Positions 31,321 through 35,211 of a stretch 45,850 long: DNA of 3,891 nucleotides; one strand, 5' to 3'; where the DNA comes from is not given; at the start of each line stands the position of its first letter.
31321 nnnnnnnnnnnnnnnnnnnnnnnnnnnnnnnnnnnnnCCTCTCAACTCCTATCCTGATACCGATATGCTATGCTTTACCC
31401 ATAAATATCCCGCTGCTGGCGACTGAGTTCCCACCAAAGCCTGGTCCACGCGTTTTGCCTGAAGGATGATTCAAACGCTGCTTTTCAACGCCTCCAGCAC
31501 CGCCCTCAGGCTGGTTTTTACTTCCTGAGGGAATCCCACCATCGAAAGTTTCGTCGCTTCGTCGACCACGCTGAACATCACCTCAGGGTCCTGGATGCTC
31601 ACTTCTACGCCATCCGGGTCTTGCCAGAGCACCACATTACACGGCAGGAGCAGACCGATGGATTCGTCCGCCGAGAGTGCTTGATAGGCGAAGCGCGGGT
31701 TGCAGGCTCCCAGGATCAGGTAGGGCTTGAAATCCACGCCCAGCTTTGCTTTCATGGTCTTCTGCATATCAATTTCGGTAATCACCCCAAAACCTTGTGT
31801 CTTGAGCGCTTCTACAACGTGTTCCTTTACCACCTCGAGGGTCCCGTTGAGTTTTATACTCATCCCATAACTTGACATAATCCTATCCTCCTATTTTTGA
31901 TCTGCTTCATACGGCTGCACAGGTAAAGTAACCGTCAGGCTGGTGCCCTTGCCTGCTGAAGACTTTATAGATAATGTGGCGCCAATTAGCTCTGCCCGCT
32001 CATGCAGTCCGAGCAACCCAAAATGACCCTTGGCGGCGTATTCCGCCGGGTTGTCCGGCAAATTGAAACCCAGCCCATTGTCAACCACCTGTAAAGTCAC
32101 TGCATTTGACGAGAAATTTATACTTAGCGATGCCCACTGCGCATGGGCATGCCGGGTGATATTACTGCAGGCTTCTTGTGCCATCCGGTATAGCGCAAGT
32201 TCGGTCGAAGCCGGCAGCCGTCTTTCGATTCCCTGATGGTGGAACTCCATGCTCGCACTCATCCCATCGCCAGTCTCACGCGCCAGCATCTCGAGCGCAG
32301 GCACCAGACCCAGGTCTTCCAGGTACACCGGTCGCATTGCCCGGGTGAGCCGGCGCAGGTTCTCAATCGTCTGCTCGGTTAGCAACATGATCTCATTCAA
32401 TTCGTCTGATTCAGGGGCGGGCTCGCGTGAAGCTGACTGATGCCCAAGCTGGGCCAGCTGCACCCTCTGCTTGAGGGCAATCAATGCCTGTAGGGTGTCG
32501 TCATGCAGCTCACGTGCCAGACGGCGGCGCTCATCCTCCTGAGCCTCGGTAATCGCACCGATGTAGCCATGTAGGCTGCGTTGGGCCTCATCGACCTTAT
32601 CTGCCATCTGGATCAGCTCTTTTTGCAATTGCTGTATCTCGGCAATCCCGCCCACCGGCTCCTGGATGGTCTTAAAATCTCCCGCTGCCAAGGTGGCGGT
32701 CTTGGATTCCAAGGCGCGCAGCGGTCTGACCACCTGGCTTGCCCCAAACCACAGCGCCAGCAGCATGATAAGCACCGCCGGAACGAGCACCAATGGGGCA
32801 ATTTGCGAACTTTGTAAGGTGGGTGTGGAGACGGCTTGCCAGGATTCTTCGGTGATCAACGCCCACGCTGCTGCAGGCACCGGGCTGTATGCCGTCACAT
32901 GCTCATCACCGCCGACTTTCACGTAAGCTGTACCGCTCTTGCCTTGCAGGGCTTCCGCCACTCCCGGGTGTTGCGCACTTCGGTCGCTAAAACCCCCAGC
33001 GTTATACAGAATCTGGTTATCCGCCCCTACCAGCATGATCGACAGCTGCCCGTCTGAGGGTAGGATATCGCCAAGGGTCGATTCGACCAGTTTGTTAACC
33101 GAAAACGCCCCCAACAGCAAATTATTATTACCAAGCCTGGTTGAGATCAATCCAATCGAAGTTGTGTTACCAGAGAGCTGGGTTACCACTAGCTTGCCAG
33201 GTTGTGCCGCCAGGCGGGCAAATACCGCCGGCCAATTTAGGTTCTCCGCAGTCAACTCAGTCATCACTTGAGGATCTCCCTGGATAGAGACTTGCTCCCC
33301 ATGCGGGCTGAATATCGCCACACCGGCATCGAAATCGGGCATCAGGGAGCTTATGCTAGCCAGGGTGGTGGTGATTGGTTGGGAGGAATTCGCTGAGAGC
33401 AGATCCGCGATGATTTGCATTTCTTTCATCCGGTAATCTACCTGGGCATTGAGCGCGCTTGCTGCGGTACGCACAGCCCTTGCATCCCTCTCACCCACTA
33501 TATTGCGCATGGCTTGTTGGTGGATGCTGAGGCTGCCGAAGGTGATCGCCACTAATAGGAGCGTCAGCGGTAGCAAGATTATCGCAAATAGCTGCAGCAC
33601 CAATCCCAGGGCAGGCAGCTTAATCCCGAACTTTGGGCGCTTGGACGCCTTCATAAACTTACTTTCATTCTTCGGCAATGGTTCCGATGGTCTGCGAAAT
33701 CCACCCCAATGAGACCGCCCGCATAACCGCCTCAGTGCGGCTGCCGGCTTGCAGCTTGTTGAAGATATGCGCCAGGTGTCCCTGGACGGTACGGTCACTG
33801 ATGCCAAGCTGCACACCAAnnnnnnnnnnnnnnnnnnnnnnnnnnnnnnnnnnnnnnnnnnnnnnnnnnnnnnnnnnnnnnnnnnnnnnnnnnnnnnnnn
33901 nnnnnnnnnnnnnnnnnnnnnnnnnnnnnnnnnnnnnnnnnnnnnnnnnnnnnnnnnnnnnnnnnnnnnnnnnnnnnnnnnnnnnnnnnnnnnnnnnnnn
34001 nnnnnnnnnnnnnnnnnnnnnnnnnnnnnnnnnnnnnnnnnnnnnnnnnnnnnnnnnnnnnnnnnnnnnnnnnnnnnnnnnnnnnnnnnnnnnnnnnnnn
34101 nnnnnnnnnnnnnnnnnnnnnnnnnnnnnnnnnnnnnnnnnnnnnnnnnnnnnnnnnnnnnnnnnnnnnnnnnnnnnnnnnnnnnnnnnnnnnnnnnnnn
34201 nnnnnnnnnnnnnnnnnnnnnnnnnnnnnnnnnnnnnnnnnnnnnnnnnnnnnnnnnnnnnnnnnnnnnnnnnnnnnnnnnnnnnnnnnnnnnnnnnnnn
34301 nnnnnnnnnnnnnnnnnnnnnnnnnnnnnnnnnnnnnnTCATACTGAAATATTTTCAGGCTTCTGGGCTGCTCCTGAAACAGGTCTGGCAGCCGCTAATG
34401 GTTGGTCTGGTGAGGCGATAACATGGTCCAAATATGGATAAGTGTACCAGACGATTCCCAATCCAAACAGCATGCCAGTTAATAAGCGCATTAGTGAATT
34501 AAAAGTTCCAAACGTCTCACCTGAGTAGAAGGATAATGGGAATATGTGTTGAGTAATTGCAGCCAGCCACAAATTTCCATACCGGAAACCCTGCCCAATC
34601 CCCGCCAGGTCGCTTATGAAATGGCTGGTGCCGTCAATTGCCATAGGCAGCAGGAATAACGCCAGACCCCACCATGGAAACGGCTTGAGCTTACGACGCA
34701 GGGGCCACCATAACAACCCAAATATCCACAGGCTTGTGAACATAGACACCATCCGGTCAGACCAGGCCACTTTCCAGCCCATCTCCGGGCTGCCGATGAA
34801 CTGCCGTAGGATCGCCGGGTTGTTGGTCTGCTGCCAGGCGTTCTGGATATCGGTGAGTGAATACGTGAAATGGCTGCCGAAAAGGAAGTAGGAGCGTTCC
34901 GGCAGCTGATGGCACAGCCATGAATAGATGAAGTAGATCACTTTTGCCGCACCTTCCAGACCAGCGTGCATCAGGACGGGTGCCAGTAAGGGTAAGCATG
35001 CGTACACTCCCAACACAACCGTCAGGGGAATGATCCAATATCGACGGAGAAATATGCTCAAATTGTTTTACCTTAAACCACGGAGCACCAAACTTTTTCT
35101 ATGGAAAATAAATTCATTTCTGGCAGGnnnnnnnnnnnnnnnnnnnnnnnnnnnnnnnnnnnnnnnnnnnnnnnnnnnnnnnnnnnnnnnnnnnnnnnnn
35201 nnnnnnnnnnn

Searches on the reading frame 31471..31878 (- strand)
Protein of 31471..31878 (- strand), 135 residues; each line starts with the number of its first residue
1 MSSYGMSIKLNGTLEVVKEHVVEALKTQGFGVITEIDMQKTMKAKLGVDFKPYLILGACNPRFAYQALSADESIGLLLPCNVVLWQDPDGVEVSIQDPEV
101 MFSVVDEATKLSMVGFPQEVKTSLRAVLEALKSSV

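Call 101: search_protein_families(library=pfam, max_evalue=0.0001, proteins=[window:31471-31878:-])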
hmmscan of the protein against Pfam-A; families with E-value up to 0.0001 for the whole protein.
window:31471-31878:- (135 aa): 1 family
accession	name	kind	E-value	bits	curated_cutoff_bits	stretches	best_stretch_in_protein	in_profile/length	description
PF03625.19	DUF302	-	3.3e-26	91.4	23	1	36-98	1-63/63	Domain of unknown function DUF302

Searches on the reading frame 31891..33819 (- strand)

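Call 101: search_protein_families(library=pfam, max_evalue=0.0001, proteins=[window:31891-33819:-])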
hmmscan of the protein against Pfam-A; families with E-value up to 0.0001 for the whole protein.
window:31891-33819:- (642 aa): 4 families
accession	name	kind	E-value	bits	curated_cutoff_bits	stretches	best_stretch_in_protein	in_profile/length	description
PF07730.19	HisKA_3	-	6.4e-10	39.9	24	1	430-498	1-66/68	Histidine kinase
PF02518.31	HATPase_c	-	1.6e-09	38.6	26.4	1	540-635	3-110/111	Histidine kinase-, DNA gyrase B-, and HSP90-like ATPase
PF02743.24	dCache_1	-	1.6e-05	25.1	45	0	235-323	146-239/240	Cache domain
PF00672.30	HAMP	-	2.9e-05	24.8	25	1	360-409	3-51/53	HAMP domain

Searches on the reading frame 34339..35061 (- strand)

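Call 101: search_protein_families(library=pfam, max_evalue=0.0001, proteins=[window:34339-35061:-])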
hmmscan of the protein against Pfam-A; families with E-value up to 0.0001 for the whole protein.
window:34339-35061:- (240 aa): 1 family
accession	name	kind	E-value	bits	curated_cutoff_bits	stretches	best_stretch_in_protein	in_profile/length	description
PF09858.14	DUF2085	-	1.4e-07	32.2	25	1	95-205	13-89/90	Predicted membrane protein (DUF2085)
